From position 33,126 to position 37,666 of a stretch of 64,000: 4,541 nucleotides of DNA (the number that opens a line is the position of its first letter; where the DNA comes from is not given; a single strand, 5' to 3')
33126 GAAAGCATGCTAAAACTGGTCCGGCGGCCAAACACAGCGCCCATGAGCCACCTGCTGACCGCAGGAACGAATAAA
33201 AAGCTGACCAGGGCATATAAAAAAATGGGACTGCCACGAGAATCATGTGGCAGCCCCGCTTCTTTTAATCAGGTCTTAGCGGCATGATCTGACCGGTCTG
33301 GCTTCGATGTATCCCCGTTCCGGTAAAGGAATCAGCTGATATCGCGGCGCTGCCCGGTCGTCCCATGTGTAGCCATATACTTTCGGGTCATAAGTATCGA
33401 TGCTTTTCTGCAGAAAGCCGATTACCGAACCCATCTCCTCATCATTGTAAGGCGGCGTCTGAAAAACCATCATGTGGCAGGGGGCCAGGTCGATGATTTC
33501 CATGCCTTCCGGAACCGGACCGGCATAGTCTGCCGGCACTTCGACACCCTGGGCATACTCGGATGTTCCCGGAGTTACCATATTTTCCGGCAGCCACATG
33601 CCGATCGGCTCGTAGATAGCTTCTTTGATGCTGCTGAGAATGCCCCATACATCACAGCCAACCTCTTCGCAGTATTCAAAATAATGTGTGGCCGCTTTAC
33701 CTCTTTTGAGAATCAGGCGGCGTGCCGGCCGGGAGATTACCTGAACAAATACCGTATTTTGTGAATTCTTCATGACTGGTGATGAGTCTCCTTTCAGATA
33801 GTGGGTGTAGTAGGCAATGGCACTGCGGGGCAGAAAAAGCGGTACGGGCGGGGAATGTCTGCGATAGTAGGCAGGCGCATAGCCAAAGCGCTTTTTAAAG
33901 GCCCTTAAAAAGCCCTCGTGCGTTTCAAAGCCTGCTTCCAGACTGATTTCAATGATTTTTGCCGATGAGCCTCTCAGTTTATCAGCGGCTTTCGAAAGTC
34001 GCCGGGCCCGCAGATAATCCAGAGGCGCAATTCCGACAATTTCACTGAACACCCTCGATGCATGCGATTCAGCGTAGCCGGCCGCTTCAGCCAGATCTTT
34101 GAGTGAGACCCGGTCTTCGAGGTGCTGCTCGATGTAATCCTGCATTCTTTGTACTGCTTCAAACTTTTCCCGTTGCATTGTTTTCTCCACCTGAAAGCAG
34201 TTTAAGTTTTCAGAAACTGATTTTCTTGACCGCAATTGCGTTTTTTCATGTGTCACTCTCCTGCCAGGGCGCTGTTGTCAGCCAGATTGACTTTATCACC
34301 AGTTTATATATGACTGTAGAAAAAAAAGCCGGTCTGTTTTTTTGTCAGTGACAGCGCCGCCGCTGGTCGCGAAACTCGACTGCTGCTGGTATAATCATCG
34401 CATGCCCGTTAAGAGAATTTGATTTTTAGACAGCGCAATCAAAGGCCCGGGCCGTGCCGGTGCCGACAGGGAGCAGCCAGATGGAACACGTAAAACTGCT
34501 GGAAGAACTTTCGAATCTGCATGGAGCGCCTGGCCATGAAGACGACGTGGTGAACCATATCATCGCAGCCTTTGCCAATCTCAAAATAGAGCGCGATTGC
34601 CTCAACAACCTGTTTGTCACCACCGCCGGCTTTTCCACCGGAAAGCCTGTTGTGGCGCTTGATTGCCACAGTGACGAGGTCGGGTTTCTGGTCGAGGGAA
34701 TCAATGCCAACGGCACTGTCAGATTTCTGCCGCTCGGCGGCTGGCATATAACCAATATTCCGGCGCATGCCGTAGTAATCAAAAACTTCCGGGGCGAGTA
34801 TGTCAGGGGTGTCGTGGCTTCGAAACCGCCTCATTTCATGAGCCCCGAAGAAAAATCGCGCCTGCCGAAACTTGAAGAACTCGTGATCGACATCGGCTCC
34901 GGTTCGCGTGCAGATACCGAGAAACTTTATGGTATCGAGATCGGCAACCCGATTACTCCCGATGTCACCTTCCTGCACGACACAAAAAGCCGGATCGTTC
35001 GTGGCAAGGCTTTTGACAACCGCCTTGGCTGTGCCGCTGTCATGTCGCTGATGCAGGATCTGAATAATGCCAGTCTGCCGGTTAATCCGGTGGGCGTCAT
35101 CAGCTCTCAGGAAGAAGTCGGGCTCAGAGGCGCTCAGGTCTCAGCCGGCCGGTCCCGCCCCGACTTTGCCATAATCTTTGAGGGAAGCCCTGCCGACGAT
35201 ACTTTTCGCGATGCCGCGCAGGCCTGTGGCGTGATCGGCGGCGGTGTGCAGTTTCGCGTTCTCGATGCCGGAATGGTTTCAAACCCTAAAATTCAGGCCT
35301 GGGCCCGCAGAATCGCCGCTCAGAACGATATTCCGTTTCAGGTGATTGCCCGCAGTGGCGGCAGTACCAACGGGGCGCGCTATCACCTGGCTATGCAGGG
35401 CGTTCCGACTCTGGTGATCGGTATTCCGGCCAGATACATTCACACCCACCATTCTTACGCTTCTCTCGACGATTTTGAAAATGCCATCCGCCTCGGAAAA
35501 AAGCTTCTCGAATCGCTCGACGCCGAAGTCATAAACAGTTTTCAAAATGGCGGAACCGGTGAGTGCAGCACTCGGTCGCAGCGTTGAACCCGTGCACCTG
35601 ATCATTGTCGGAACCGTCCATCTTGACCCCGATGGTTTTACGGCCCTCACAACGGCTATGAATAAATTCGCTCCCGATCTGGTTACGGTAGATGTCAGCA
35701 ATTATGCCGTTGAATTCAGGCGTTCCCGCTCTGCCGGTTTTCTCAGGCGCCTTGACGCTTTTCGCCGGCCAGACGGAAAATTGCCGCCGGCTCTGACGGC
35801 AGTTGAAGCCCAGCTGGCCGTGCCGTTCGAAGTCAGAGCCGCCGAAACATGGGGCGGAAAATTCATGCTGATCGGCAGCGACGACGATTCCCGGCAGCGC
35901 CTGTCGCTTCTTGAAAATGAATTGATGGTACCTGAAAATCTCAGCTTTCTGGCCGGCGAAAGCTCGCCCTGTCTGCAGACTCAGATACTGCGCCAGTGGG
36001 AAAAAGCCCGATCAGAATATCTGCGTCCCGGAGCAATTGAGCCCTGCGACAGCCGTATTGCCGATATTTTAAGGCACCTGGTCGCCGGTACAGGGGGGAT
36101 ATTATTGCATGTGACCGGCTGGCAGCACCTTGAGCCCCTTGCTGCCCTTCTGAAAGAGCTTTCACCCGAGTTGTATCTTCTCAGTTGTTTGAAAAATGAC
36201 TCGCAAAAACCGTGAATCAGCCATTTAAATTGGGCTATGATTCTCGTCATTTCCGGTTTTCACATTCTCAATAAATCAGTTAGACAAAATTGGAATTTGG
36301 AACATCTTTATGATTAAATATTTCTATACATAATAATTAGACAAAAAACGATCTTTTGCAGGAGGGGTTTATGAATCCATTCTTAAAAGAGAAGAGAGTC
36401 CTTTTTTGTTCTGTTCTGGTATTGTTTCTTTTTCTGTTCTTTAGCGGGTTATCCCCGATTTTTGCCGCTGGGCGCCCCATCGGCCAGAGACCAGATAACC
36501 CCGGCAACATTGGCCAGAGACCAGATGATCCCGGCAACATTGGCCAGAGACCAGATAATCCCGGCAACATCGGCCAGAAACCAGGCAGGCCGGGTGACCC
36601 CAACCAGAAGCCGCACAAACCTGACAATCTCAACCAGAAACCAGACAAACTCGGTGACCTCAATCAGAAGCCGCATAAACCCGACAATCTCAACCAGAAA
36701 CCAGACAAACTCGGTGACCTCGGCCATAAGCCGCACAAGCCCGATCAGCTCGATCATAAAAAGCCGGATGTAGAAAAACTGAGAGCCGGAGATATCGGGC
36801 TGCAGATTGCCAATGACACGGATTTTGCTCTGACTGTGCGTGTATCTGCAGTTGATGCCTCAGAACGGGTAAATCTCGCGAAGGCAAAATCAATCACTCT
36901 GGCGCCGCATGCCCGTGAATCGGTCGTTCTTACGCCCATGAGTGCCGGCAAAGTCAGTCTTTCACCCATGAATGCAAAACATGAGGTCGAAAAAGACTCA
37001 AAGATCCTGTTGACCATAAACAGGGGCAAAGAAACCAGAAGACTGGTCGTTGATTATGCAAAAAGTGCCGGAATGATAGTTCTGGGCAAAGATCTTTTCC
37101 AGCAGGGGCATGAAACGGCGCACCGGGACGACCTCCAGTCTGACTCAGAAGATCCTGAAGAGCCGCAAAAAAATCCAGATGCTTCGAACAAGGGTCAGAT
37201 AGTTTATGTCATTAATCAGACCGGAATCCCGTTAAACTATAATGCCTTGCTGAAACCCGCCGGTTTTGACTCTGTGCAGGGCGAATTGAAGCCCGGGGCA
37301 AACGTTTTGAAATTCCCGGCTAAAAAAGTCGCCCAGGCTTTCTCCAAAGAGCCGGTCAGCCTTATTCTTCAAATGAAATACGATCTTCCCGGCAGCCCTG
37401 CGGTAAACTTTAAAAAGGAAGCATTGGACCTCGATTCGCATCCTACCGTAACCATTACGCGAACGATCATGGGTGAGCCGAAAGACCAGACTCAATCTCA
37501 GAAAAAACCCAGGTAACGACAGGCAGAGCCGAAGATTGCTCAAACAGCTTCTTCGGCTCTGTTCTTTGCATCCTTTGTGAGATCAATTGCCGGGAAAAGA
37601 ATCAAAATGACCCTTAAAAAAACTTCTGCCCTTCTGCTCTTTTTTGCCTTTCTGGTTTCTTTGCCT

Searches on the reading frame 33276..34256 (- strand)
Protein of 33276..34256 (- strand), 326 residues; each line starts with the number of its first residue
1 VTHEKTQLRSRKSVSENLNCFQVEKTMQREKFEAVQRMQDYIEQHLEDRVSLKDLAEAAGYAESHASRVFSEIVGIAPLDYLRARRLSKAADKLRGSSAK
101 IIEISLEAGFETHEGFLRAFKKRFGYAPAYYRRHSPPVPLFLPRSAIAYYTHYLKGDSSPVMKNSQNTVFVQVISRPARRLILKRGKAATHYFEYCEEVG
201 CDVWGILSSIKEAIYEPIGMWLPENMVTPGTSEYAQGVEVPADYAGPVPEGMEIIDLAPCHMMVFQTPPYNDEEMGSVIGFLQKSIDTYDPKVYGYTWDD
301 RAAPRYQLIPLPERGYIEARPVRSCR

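Call 16: search_protein_families(library=pfam, proteins=[window:33276-34256:-], max_evalue=0.001)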
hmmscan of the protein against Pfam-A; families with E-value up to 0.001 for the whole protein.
window:33276-34256:- (326 aa): 2 families
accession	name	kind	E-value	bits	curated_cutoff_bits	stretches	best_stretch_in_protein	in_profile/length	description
PF12833.13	HTH_18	-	2.2e-19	70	33.6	1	55-133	1-79/80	Helix-turn-helix domain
PF00165.29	HTH_AraC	-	2e-10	41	26.6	1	42-83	1-42/42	Bacterial regulatory helix-turn-helix proteins, AraC family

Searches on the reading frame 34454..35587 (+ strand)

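Call 16: search_protein_families(library=pfam, proteins=[window:34454-35587:+], max_evalue=0.001)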
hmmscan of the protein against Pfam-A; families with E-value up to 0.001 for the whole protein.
window:34454-35587:+ (377 aa): 3 families
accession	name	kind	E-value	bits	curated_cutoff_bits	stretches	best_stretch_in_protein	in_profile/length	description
PF05343.19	Peptidase_M42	-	4.1e-76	256.3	23.2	1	52-347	2-292/292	M42 glutamyl aminopeptidase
PF01546.33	Peptidase_M20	-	4.7e-09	36.9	24.6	1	187-353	34-205/206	Peptidase family M20/M25/M40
PF02127.20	Peptidase_M18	-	0.00022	20.6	24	0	273-347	350-427/432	Aminopeptidase I zinc metalloprotease (M18)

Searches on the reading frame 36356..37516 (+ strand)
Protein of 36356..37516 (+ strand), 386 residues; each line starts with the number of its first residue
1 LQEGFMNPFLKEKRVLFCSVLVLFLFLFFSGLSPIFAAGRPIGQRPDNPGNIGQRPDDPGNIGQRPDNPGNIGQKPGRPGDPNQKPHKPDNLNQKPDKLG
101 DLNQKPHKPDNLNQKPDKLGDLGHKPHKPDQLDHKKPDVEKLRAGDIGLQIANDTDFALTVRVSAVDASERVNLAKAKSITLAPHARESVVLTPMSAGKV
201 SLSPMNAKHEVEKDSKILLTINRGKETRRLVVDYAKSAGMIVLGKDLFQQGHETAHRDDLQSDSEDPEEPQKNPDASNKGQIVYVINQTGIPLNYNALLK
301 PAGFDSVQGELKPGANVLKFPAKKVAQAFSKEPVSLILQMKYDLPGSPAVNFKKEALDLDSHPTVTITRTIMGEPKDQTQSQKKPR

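Call 16: search_protein_families(library=pfam, proteins=[window:36356-37516:+], max_evalue=0.001)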
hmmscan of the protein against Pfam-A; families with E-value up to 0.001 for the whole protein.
window:36356-37516:+ (386 aa): 0 families
